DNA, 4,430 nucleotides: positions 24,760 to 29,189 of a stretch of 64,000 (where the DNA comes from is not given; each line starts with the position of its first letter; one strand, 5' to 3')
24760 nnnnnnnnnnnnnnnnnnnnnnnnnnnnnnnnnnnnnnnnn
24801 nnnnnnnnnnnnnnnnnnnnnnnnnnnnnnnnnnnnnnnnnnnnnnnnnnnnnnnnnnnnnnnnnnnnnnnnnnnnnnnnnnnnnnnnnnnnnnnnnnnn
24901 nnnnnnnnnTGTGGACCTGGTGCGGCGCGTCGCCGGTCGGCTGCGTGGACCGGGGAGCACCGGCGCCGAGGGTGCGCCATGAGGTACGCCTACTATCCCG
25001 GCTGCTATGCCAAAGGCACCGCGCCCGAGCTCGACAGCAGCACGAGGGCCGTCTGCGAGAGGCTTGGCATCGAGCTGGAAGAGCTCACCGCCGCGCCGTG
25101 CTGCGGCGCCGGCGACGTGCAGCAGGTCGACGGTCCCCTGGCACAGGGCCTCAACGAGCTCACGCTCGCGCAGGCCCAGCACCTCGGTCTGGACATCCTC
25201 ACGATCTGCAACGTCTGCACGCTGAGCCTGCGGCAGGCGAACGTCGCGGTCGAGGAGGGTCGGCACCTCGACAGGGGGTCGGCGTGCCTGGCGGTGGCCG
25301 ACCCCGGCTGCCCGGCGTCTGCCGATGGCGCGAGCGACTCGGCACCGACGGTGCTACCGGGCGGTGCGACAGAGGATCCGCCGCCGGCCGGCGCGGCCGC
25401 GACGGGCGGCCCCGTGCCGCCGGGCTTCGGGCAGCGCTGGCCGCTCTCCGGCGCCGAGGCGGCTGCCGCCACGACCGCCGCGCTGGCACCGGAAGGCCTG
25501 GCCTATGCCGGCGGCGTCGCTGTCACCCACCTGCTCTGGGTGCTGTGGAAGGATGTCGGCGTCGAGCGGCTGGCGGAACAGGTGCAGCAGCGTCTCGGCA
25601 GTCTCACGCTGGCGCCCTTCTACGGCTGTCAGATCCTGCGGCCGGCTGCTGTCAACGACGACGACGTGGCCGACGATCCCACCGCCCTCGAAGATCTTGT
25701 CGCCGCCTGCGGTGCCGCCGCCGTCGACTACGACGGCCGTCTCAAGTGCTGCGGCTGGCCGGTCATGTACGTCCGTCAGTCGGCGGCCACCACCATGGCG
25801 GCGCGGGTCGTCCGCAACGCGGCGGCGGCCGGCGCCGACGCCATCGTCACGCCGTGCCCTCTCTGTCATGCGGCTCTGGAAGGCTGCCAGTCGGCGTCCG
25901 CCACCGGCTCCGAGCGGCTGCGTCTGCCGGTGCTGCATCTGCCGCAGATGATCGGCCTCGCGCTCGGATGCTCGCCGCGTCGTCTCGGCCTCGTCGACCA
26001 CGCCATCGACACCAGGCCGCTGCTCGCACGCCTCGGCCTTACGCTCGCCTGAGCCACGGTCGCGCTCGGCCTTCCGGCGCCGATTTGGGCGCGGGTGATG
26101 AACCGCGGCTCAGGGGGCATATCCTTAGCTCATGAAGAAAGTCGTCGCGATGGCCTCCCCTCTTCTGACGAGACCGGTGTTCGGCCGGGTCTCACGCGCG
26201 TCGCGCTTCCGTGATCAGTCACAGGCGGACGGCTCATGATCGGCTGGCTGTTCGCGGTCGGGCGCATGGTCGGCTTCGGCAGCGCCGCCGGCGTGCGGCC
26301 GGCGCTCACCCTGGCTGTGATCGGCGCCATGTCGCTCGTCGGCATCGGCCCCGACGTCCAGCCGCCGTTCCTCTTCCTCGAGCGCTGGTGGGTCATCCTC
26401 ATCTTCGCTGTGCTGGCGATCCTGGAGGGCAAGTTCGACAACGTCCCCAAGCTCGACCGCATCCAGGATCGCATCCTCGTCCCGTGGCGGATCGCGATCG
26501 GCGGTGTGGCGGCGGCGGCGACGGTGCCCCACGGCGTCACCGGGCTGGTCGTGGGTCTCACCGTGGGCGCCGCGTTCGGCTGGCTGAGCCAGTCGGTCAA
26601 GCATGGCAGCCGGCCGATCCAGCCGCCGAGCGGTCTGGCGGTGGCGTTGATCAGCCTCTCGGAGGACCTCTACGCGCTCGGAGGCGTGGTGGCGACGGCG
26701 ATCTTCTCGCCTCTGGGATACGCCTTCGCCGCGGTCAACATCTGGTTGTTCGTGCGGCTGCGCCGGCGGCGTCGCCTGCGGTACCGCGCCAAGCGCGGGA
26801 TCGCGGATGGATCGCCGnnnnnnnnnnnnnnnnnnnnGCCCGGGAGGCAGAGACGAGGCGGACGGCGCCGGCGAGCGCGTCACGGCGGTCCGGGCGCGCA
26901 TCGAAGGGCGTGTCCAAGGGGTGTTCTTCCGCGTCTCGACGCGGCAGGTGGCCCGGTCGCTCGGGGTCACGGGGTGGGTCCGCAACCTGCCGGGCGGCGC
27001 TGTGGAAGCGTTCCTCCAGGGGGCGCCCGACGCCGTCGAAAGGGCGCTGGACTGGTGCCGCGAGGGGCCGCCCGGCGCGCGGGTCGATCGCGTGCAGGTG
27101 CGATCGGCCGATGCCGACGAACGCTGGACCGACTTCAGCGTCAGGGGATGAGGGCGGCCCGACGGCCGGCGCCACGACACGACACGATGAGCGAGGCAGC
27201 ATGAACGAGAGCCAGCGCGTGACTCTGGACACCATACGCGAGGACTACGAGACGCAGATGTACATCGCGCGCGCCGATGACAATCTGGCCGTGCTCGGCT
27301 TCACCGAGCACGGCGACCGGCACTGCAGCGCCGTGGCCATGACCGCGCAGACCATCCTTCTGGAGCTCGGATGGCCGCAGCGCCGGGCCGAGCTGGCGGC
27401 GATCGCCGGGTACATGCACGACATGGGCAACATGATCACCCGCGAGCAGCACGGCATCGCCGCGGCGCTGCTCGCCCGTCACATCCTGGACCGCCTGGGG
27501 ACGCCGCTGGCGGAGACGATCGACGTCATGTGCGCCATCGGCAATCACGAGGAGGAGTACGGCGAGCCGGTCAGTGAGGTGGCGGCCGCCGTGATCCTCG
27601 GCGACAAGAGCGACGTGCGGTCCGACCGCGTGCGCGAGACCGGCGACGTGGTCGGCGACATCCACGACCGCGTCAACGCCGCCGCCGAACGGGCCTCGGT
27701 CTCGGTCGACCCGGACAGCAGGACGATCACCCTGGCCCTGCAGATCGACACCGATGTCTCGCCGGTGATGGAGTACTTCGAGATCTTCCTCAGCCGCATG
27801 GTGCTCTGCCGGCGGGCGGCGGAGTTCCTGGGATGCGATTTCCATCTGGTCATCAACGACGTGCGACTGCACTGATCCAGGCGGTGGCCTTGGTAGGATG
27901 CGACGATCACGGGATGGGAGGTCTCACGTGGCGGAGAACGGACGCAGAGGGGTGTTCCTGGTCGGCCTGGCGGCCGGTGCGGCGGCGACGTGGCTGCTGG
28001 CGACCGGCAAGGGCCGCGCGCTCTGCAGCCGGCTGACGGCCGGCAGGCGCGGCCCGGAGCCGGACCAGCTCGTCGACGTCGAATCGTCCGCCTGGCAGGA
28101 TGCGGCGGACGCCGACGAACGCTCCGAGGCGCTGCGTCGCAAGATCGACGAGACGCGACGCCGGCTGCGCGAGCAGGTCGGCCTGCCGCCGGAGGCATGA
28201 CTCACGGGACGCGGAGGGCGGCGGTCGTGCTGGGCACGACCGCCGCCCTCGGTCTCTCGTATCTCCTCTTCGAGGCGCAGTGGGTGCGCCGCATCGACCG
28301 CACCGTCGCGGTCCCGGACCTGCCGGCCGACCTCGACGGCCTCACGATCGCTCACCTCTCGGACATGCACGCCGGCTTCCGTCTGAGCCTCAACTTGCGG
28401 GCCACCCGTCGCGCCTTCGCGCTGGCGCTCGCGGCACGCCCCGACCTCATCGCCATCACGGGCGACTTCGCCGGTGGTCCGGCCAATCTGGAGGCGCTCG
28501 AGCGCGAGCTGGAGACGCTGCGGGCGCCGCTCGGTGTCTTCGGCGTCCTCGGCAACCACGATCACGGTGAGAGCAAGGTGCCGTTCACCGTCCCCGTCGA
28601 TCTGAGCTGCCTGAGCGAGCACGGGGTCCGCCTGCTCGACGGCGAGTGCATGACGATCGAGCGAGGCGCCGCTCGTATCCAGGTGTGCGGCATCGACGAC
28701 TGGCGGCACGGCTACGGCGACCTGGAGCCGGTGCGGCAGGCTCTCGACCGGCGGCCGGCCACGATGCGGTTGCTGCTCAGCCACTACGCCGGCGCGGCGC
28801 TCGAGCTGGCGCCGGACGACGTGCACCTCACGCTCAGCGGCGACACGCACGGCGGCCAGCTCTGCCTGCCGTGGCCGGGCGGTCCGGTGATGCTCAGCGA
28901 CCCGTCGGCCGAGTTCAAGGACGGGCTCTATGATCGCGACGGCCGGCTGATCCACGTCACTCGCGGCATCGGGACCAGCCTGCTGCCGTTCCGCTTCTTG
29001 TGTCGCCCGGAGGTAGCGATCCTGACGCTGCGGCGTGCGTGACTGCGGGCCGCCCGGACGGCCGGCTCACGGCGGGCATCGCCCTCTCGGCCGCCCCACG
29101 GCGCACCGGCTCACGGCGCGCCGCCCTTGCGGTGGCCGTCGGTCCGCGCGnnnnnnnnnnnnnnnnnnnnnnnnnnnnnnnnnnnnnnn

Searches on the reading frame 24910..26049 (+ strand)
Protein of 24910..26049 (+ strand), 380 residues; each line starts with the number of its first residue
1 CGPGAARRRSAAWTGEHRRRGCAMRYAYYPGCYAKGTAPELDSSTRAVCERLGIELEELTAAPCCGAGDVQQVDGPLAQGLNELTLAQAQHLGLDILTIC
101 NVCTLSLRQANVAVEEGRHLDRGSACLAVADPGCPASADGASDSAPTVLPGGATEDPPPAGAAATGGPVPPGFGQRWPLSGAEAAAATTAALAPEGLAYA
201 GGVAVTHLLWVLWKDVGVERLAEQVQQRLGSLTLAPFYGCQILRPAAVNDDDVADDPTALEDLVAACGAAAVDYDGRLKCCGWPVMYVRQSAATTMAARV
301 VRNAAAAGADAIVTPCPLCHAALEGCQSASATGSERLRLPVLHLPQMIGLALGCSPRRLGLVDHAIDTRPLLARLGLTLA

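Call 53: search_protein_families(library=pfam, max_evalue=0.00001, proteins=[window:24910-26049:+])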
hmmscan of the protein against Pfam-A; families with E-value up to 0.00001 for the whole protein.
window:24910-26049:+ (380 aa): 1 family
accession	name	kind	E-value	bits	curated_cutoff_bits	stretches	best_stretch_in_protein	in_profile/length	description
PF02754.22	CCG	-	6.8e-27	93.8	20.6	2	26-108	1-85/85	Cysteine-rich domain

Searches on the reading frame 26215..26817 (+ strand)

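Call 53: search_protein_families(library=pfam, max_evalue=0.00001, proteins=[window:26215-26817:+])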
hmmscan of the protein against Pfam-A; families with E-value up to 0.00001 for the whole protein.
window:26215-26817:+ (201 aa): 1 family
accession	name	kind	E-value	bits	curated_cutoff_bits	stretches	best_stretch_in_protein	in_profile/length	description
PF13548.11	DUF4126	-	2.9e-21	76.4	27.5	1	18-184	4-174/175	Domain of unknown function (DUF4126)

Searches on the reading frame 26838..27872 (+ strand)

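Call 53: search_protein_families(library=pfam, max_evalue=0.00001, proteins=[window:26838-27872:+])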
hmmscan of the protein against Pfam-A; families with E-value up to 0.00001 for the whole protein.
window:26838-27872:+ (345 aa): 1 family
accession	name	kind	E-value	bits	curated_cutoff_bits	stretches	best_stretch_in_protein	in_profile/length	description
PF01966.28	HD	-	1.6e-07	32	22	1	161-252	3-107/116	HD domain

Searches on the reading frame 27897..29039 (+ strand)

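Call 53: search_protein_families(library=pfam, max_evalue=0.00001, proteins=[window:27897-29039:+])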
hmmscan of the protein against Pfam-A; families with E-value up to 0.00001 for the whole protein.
window:27897-29039:+ (381 aa): 1 family
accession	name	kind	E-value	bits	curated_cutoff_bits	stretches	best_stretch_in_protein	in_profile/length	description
PF00149.33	Metallophos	-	7.3e-09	36.8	21.5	1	150-228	2-78/191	Calcineurin-like phosphoesterase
